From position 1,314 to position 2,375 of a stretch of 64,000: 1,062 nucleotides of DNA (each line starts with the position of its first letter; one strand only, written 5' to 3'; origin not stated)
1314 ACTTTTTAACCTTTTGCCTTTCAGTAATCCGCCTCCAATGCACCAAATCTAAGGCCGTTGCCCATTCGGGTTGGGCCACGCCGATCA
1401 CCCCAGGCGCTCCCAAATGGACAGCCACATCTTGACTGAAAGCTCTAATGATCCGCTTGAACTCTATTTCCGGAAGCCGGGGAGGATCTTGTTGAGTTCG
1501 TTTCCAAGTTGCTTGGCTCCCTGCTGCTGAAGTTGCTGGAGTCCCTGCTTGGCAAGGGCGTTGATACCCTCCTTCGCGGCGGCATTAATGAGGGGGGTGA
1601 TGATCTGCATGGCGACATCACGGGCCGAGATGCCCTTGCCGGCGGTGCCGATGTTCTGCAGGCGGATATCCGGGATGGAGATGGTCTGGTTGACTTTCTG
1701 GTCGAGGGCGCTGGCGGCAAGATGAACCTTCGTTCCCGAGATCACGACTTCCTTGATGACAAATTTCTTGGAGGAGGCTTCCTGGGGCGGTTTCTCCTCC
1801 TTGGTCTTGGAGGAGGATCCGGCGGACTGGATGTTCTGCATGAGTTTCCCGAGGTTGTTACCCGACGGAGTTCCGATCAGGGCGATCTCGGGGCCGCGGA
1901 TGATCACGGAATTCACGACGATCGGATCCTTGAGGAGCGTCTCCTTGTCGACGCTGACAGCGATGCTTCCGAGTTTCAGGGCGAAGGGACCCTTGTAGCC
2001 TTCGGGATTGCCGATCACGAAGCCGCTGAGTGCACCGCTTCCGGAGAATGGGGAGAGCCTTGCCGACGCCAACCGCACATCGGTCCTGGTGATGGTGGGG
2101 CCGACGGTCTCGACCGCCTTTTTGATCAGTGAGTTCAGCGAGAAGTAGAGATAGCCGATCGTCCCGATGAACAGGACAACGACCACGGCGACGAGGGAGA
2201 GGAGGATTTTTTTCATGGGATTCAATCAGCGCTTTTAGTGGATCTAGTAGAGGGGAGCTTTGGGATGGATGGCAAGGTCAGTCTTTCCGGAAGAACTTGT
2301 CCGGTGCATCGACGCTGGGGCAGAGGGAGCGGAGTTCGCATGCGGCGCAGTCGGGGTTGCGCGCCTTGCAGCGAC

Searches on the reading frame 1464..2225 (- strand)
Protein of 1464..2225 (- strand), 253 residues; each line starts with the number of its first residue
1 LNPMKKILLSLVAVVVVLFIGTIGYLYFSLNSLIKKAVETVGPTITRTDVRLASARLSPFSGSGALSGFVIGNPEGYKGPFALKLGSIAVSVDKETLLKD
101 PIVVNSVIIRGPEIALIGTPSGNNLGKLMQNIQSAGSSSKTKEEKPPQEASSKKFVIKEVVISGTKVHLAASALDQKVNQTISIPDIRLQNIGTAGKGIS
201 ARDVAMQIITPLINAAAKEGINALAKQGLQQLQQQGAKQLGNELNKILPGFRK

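Call 67: search_protein_families(library=pfam, proteins=[window:1464-2225:-], max_evalue=0.001)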
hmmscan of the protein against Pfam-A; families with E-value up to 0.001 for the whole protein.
window:1464-2225:- (253 aa): 1 family
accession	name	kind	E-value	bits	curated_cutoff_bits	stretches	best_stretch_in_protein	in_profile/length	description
PF05359.17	DUF748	-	7.8e-13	47.8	50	1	4-197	14-192/1037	Domain of Unknown Function (DUF748)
